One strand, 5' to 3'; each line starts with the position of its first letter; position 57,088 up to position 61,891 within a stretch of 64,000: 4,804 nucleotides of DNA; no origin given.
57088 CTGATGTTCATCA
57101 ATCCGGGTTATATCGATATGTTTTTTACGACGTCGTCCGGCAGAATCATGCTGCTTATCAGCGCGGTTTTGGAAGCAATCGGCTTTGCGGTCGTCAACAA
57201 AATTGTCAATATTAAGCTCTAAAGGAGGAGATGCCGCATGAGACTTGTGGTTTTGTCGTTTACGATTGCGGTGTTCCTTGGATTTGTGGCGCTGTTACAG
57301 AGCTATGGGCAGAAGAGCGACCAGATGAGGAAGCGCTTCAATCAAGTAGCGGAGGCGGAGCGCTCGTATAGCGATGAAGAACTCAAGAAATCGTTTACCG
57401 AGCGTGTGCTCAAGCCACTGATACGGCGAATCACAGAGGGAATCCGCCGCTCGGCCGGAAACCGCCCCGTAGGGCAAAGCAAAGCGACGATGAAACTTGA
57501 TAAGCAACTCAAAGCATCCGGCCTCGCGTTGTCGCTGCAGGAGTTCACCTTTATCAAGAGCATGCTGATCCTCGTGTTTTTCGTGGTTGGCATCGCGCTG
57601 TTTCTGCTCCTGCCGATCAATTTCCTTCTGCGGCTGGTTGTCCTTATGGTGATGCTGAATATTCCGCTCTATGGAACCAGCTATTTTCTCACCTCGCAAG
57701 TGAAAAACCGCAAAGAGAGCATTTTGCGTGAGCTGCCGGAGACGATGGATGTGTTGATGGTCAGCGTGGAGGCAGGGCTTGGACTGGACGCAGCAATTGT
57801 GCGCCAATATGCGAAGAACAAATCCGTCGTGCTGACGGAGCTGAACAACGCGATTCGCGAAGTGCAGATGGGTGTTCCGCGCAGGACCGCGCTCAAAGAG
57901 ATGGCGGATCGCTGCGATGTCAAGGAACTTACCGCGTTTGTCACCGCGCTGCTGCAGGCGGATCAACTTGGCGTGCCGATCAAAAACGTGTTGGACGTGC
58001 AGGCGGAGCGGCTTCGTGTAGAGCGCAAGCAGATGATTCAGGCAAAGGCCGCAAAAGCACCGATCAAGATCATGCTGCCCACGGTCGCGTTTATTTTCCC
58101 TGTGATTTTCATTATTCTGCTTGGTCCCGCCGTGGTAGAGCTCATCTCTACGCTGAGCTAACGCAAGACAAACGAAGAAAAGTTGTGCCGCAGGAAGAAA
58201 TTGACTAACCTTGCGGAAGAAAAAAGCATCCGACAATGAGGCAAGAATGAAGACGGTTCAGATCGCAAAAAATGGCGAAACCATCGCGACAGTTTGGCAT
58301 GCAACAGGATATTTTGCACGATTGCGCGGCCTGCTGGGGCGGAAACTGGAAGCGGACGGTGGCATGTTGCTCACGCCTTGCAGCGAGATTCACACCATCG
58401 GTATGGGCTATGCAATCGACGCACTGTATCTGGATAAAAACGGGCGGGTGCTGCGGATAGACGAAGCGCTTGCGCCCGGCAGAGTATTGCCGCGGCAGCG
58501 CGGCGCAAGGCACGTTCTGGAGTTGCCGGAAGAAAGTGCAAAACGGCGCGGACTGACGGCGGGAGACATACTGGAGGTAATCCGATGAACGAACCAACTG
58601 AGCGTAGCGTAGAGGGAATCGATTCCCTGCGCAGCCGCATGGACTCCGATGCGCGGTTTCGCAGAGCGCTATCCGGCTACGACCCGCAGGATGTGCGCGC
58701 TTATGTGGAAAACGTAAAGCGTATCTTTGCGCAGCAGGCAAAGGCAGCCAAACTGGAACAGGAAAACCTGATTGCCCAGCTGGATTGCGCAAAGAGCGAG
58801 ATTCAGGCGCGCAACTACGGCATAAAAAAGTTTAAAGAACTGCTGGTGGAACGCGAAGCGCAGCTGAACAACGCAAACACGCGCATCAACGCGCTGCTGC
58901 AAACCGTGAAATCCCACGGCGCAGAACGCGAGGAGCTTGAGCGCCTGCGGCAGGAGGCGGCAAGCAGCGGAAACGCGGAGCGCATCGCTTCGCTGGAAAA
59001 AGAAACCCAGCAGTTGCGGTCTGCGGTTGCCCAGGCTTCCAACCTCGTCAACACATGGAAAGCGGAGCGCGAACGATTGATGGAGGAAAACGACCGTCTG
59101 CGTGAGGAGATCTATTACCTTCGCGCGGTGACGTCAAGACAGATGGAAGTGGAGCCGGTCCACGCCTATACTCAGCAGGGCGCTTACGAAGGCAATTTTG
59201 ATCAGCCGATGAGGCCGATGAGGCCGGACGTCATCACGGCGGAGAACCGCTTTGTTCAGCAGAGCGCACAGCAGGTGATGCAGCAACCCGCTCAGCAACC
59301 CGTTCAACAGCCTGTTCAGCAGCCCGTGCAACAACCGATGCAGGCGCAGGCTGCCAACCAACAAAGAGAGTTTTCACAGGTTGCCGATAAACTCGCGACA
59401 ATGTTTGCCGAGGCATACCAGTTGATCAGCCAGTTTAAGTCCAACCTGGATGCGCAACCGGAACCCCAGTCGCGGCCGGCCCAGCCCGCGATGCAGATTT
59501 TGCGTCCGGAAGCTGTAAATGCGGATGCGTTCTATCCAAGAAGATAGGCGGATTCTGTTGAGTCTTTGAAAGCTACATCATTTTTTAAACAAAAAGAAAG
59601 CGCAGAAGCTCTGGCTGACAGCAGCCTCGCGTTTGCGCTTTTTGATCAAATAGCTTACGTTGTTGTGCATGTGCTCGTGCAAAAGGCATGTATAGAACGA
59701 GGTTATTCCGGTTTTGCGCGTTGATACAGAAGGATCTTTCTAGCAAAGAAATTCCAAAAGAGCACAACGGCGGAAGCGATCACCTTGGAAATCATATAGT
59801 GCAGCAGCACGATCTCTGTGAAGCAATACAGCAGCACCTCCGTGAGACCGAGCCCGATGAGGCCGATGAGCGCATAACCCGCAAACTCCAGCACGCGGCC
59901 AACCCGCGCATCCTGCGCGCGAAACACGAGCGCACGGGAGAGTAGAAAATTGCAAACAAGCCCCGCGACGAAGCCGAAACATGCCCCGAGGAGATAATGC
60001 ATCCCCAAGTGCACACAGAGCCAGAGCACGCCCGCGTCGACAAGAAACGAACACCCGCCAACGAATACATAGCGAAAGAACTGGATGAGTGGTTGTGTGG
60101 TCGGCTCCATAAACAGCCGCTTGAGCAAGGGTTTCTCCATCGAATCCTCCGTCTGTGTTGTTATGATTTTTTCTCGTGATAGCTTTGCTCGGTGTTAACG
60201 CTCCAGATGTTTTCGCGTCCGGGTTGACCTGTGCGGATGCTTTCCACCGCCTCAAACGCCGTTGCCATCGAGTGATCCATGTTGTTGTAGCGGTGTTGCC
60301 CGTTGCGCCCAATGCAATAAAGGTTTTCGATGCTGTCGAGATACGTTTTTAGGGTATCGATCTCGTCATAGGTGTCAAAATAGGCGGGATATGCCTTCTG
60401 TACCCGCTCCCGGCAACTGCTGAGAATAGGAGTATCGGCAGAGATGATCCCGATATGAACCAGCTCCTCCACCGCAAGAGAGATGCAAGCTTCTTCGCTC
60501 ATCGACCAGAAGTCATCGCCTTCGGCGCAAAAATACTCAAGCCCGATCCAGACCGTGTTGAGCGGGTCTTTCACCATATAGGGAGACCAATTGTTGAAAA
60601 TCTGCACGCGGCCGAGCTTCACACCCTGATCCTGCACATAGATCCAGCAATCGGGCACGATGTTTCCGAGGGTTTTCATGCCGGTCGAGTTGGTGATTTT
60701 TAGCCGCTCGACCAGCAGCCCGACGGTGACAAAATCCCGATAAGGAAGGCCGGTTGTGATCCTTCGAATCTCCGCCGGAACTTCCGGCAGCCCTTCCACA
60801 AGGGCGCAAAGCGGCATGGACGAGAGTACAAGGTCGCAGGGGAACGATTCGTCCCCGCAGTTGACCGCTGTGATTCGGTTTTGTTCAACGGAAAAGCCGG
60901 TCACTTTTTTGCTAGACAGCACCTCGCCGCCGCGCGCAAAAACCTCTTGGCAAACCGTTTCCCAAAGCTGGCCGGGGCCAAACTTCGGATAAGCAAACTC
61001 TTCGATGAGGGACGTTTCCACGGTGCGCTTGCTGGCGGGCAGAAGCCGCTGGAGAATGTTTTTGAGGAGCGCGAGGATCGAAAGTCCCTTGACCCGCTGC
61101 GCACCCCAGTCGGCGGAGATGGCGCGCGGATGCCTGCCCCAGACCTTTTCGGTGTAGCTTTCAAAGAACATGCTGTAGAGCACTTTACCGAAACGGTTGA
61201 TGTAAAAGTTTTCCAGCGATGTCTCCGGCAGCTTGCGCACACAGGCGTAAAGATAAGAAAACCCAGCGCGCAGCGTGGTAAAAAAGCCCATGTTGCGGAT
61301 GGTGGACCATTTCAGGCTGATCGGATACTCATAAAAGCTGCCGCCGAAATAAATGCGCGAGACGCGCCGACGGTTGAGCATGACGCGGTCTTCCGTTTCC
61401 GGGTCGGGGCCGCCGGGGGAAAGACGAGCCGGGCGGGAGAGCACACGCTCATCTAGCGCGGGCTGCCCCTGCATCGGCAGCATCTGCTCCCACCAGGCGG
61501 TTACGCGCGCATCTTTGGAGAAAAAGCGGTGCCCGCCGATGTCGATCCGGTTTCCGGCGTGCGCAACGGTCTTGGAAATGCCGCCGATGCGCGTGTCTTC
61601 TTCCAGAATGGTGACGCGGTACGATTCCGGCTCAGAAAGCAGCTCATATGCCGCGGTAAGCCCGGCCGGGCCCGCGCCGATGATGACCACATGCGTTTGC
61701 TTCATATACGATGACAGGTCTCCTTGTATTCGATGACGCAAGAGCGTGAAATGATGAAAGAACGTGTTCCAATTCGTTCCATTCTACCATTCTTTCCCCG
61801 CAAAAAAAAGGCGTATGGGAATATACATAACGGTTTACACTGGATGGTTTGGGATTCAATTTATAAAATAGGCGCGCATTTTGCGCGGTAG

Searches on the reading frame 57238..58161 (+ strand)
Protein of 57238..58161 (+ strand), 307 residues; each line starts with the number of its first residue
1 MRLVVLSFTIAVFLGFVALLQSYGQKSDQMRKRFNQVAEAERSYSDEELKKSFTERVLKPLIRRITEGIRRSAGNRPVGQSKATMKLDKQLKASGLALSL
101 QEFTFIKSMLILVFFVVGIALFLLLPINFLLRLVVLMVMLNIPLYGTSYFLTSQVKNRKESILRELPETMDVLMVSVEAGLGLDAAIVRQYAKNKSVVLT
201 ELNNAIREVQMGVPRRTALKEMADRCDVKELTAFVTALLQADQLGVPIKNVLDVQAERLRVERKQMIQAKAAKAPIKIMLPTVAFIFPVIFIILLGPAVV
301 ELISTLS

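Call 6: search_protein_families(library=pfam, proteins=[window:57238-58161:+], max_evalue=0.01)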
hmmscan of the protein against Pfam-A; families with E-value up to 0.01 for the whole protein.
window:57238-58161:+ (307 aa): 1 family
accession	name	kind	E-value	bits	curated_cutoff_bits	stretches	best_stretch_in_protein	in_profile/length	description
PF00482.28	T2SSF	-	7e-13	49.1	25.2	1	171-295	3-124/125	Type II secretion system (T2SS), protein F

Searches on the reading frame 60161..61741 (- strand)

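Call 7: search_protein_families(library=pfam, proteins=[window:60161-61741:-], max_evalue=0.01)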
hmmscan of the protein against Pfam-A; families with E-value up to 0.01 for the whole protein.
window:60161-61741:- (526 aa): 10 families
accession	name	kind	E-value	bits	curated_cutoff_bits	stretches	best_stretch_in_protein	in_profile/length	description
PF01593.30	Amino_oxidase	-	1.3e-15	58.1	19.8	1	26-437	2-371/443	Flavin containing amine oxidoreductase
PF13450.12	NAD_binding_8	-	6.8e-13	49.1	21.9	1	20-85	1-66/68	NAD(P)-binding Rossmann-like domain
PF01946.23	Thi4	-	1.5e-07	31.3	26.2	1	4-54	7-55/235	Thi4 family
PF01266.30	DAO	-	2.4e-07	31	27.9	1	17-56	1-39/353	FAD dependent oxidoreductase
PF07992.20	Pyr_redox_2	-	3.3e-05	23.9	26.1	1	17-60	2-47/291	Pyridine nucleotide-disulphide oxidoreductase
PF00890.30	FAD_binding_2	-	7.3e-05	22.6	20.4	1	17-59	1-38/414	FAD binding domain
PF13454.12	NAD_binding_9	-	0.00017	22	21.8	1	19-55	1-40/155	FAD-NAD(P)-binding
PF03486.20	HI0933_like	-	0.00019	21.4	50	1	17-53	2-36/244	HI0933-like protein Rossmann domain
PF12831.13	FAD_oxidored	-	0.0038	17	27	0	18-55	2-37/416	FAD dependent oxidoreductase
PF01494.25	FAD_binding_3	-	0.0071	16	22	0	16-36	2-22/349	FAD binding domain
